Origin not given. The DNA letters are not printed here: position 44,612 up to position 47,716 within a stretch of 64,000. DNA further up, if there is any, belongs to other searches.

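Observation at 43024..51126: Candidate undescribed c-di-GMP-gated trans-envelope module: TPR / M48 protease / PilZ-TM-coiled-coil protein / M1-peptidase::Omp85 barrel / GT-C-TPR glycosyltransferase-like protein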

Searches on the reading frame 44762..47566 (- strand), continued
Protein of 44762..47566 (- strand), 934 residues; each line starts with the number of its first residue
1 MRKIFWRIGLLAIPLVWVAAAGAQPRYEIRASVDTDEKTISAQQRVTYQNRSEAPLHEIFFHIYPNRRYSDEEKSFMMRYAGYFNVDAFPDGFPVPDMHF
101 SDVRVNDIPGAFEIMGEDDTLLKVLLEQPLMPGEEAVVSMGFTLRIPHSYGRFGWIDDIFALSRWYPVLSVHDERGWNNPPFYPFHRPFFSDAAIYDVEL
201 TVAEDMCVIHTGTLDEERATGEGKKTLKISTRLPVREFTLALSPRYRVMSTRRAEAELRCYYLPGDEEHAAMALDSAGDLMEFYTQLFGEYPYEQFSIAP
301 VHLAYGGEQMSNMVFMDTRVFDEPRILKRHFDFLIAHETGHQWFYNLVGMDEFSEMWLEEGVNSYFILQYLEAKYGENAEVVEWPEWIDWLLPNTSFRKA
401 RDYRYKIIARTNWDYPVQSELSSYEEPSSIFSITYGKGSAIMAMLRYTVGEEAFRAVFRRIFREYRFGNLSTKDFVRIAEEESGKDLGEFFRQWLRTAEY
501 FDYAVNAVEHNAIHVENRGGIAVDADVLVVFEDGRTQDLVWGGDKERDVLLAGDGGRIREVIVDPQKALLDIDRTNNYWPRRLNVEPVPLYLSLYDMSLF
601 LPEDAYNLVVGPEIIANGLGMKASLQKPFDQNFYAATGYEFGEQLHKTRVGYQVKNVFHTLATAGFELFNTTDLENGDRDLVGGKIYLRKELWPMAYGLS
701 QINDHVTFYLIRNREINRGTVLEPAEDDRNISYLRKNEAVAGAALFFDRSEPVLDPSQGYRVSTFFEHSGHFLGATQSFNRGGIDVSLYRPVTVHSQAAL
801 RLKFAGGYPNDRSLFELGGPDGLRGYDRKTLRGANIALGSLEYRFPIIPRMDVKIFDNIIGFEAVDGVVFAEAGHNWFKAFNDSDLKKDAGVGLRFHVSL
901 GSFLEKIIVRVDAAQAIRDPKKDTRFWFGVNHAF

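Call 89: find_encoding_contigs(protein=P0364, flank=8000, max_places=1)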
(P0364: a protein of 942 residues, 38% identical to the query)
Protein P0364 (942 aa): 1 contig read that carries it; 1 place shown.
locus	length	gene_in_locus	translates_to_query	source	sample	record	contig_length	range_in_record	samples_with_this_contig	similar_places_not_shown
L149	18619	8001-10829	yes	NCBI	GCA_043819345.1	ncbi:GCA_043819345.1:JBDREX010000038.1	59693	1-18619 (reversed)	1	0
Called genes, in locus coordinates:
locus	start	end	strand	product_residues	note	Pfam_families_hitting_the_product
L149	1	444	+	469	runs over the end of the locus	PF04715:, PF00425:Chorismate_bind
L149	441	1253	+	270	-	PF01063:Aminotran_4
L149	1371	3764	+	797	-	PF12895:ANAPC3 (faint), PF14559:TPR_19 (faint), PF12969:DUF3857, PF01841:Transglut_core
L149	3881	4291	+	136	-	PF07719:TPR_2 (faint), PF14559:TPR_19 (faint)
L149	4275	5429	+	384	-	PF16491:Peptidase_M48_N, PF01435:Peptidase_M48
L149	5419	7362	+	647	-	-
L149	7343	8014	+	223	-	PF00730:HhH-GPD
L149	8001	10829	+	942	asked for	PF01433:Peptidase_M1, PF01103:Omp85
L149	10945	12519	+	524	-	PF11028:TMEM260_N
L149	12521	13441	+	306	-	PF02421:FeoB_N, PF03193:RsgA_GTPase (weak), PF00350:Dynamin_N (weak), PF01926:MMR_HSR1, PF04548:AIG1 (weak), PF00009:GTP_EFTU (weak), PF07650:KH_2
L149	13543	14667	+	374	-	PF04389:Peptidase_M28, PF01546:Peptidase_M20, PF07687:M20_dimer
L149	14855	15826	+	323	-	PF09754:PAC2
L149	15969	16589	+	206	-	PF00702:Hydrolase (weak), PF13419:HAD_2 (weak)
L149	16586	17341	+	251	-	PF00005:ABC_tran, PF13304:AAA_21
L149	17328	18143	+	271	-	-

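Call 90: find_encoding_contigs(protein=P0367, flank=8000, max_places=1)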
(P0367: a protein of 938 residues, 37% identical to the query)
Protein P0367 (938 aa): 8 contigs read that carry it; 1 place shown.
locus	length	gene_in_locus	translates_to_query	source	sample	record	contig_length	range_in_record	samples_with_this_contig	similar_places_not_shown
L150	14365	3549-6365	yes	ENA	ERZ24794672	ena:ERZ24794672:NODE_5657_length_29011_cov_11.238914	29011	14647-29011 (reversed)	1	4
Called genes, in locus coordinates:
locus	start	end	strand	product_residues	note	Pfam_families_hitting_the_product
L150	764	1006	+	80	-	-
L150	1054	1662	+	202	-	PF09851:SHOCT (weak)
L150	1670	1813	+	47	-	-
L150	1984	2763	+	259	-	PF13505:OMP_b-brl (weak), PF03797:Autotransporter (weak)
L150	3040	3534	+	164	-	PF14366:DUF4410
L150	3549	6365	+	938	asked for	PF01433:Peptidase_M1, PF01103:Omp85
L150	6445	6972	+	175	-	-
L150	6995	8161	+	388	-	PF02222:ATP-grasp (weak), PF02655:ATP-grasp_3, PF02786:CPSase_L_D2, PF07478:Dala_Dala_lig_C (faint), PF15632:ATPgrasp_Ter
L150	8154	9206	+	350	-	PF01522:Polysacc_deac_1, PF11959:DUF3473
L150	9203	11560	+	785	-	PF03176:MMPL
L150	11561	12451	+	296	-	PF03279:Lip_A_acyltrans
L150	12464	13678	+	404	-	PF00109:ketoacyl-synt, PF00108:Thiolase_N (faint), PF02801:Ketoacyl-synt_C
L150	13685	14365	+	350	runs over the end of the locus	PF00109:ketoacyl-synt, PF13723:Ketoacyl-synt_2 (weak)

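Call 91: find_encoding_contigs(protein=P0376, flank=8000, max_places=1)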
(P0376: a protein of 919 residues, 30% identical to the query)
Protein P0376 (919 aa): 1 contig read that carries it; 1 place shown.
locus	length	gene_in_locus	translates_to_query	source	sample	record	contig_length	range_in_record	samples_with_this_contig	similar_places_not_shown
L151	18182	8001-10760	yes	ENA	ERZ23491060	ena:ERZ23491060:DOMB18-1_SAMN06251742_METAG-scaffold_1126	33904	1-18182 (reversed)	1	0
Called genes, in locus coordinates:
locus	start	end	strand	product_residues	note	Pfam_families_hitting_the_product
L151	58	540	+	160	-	PF13404:HTH_AsnC-type (weak), PF13412:HTH_24, PF01037:AsnC_trans_reg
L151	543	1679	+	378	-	PF00155:Aminotran_1_2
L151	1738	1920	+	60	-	PF08827:DUF1805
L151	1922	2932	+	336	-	PF23914:TPR_CcmH_CycH (weak), PF14559:TPR_19, PF12969:DUF3857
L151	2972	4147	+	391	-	PF01841:Transglut_core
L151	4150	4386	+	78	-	-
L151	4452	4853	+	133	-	PF13181:TPR_8 (faint), PF13414:TPR_11 (faint), PF13431:TPR_17 (faint), PF00515:TPR_1 (weak), PF07719:TPR_2 (weak)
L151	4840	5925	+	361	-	PF16491:Peptidase_M48_N, PF01435:Peptidase_M48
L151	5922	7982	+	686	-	PF07238:PilZ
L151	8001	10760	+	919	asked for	PF01433:Peptidase_M1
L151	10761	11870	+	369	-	PF02926:THUMP, PF01170:UPF0020, PF13847:Methyltransf_31 (faint), PF05175:MTS (weak)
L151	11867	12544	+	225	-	PF11306:DUF3108 (faint)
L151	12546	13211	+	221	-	PF00535:Glycos_transf_2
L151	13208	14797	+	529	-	PF13231:PMT_2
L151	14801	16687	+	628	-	PF00270:DEAD, PF04851:ResIII, PF13401:AAA_22 (faint), PF22527:DEXQc_Suv3 (weak), PF08148:DSHCT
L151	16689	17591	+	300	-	PF00535:Glycos_transf_2, PF10111:Glyco_tranf_2_2, PF13641:Glyco_tranf_2_3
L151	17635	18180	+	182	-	?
